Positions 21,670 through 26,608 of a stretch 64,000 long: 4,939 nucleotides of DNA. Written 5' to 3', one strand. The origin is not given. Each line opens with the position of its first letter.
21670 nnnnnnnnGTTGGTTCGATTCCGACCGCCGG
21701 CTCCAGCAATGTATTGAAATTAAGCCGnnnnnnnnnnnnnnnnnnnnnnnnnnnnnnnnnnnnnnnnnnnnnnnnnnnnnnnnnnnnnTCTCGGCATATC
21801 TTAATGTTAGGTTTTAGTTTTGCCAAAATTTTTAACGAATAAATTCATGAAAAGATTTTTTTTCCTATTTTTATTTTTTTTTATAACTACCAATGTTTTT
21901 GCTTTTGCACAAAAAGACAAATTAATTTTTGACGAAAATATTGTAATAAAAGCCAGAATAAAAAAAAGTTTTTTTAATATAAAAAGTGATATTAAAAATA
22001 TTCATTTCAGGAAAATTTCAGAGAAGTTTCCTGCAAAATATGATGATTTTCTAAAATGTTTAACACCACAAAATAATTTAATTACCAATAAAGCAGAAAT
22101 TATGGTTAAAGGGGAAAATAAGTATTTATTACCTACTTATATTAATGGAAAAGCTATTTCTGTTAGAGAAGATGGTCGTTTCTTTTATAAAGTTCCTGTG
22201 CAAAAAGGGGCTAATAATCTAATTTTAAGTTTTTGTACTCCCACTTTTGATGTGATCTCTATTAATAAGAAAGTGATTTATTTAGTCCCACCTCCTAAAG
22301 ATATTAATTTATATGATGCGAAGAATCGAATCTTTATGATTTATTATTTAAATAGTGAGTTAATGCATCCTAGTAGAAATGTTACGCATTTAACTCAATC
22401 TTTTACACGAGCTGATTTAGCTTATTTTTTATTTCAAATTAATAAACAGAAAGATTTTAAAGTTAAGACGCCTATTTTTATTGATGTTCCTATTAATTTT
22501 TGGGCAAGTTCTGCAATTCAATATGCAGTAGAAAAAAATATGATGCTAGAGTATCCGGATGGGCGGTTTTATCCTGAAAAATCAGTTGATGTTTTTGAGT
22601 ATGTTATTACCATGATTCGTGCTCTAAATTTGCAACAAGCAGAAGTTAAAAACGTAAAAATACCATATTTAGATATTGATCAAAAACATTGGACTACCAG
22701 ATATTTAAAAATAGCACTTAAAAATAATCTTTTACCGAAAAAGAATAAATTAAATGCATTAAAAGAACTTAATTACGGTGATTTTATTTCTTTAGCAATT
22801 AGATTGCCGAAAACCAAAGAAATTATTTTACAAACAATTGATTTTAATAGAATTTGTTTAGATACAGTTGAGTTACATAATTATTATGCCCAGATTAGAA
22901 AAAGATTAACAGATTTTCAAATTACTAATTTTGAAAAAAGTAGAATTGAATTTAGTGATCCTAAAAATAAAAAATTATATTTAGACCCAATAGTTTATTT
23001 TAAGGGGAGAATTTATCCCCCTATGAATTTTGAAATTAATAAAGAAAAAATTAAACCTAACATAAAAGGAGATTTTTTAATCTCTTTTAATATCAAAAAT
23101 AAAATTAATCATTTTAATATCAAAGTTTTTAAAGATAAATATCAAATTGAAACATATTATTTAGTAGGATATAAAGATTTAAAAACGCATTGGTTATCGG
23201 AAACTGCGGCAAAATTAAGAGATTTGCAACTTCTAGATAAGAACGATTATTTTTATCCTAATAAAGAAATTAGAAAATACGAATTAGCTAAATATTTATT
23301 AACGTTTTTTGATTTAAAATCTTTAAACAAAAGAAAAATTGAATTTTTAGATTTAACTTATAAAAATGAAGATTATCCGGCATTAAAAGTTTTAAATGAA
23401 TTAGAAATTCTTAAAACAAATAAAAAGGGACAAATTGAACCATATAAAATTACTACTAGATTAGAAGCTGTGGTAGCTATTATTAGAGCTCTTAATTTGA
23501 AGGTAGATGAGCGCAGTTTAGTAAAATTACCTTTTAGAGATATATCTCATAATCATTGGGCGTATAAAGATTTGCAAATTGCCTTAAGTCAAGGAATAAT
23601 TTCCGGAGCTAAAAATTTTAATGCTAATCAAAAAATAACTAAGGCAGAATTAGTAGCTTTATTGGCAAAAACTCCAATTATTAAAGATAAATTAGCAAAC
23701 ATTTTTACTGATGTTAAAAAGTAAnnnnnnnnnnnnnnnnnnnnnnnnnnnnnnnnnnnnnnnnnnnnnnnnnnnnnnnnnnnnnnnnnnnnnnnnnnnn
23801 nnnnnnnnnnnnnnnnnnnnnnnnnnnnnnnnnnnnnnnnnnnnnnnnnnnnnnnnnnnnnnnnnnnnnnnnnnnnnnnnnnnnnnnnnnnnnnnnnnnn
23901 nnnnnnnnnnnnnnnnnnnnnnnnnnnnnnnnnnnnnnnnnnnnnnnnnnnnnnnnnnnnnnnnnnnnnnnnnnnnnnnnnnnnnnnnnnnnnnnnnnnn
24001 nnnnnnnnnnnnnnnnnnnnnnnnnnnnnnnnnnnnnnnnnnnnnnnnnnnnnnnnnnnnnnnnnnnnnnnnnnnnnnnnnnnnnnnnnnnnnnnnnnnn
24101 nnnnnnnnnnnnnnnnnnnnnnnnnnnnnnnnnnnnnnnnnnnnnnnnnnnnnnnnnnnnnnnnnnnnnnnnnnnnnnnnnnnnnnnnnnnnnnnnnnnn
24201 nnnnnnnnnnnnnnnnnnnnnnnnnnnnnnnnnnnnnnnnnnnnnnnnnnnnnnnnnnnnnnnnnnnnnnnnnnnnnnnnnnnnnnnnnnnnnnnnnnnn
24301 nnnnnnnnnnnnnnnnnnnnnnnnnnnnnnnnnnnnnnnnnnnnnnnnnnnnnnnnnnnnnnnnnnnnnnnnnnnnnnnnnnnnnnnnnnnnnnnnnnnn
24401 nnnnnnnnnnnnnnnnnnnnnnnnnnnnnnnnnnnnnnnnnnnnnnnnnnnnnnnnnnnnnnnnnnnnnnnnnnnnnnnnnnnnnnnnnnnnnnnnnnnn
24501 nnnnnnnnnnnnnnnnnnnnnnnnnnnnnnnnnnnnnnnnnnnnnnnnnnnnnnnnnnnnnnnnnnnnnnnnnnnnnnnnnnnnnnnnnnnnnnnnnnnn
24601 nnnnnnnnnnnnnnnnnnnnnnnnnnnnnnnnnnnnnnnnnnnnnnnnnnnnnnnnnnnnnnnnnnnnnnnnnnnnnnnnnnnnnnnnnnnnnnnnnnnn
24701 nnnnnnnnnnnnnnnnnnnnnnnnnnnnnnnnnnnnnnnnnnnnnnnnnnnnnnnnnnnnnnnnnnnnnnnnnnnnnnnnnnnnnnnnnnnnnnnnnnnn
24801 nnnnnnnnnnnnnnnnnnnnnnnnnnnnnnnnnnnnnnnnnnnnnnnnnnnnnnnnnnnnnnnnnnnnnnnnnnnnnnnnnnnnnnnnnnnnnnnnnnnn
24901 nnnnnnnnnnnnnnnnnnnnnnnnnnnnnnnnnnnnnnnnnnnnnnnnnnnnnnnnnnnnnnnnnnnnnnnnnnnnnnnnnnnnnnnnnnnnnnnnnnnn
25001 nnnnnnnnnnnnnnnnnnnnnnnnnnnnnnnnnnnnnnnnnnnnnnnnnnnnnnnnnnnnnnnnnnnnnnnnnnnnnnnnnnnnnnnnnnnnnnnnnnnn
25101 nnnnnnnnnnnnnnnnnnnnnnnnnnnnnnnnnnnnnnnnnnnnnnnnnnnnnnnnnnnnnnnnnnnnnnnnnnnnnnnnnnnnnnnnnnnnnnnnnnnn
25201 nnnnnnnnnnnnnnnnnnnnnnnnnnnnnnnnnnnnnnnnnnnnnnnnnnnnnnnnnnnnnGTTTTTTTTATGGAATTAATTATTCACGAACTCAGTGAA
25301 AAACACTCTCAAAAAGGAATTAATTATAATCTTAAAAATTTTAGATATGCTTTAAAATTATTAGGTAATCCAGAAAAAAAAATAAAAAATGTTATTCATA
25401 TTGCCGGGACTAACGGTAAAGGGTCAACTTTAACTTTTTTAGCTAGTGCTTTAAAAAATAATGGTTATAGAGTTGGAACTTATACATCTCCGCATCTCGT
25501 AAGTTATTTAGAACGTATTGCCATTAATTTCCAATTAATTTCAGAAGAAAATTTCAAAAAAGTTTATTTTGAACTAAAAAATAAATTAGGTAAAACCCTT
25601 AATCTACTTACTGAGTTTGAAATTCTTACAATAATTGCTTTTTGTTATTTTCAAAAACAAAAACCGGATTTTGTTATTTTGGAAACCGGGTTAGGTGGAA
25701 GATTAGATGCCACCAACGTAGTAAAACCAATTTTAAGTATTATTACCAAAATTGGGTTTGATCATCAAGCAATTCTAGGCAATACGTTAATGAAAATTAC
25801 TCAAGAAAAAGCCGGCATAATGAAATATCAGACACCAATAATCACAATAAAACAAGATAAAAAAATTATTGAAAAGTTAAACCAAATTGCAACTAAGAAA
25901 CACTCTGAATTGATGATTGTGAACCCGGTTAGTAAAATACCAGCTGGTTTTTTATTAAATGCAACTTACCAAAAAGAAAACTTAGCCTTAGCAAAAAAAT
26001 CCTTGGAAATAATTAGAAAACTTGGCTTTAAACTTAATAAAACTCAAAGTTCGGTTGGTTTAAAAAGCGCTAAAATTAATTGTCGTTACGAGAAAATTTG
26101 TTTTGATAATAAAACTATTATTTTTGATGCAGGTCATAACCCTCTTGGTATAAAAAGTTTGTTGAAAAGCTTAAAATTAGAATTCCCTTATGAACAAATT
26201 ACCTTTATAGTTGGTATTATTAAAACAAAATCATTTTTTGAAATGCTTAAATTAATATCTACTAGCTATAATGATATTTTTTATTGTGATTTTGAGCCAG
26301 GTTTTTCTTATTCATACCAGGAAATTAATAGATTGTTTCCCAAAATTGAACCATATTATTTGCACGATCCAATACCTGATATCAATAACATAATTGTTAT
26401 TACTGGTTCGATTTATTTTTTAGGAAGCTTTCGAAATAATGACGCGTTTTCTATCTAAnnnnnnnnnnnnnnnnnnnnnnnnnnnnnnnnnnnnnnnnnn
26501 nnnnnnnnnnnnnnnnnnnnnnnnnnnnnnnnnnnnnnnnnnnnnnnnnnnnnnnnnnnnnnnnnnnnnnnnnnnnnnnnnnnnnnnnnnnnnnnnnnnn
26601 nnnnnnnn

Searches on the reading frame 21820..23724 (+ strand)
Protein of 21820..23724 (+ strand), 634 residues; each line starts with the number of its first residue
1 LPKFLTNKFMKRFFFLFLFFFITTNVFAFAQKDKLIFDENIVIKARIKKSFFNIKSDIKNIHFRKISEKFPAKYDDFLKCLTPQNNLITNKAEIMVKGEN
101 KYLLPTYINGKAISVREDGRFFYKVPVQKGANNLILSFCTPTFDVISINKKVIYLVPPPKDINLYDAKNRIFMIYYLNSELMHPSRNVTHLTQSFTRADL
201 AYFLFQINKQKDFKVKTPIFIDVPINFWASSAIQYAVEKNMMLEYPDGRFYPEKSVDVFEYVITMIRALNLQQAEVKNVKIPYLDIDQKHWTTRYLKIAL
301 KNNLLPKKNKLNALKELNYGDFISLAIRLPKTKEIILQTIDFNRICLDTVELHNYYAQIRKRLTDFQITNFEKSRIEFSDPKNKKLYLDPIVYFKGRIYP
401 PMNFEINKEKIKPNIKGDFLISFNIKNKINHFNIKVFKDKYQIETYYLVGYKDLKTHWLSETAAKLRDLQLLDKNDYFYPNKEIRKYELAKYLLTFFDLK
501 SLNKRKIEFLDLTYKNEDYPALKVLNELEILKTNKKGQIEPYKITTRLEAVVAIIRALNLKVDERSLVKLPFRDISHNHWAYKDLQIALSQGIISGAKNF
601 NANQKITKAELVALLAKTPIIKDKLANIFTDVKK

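Call 38: search_protein_families(library=pfam, proteins=[window:21820-23724:+], max_evalue=0.001)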
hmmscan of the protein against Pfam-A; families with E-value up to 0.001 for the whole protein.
window:21820-23724:+ (634 aa): 2 families
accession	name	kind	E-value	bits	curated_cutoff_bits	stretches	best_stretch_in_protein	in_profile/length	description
PF00395.25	SLH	-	9.4e-18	64.4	20.8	1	571-611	1-43/44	S-layer homology domain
PF09136.16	Glucodextran_B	-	1.7e-06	28.2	27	1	80-134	5-61/83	Glucodextranase, domain B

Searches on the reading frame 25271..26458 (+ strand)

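Call 97: search_protein_families(library=pfam, proteins=[window:25271-26458:+], max_evalue=0.0001)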
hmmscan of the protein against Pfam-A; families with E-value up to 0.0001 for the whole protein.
window:25271-26458:+ (395 aa): 2 families
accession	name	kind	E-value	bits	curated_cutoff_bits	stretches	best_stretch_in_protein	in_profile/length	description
PF08245.18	Mur_ligase_M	-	4e-09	37.2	24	1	44-215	1-143/200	Mur ligase middle domain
PF02875.26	Mur_ligase_C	-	4.3e-05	24.8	28.4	0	272-338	2-74/127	Mur ligase, glutamate ligase domain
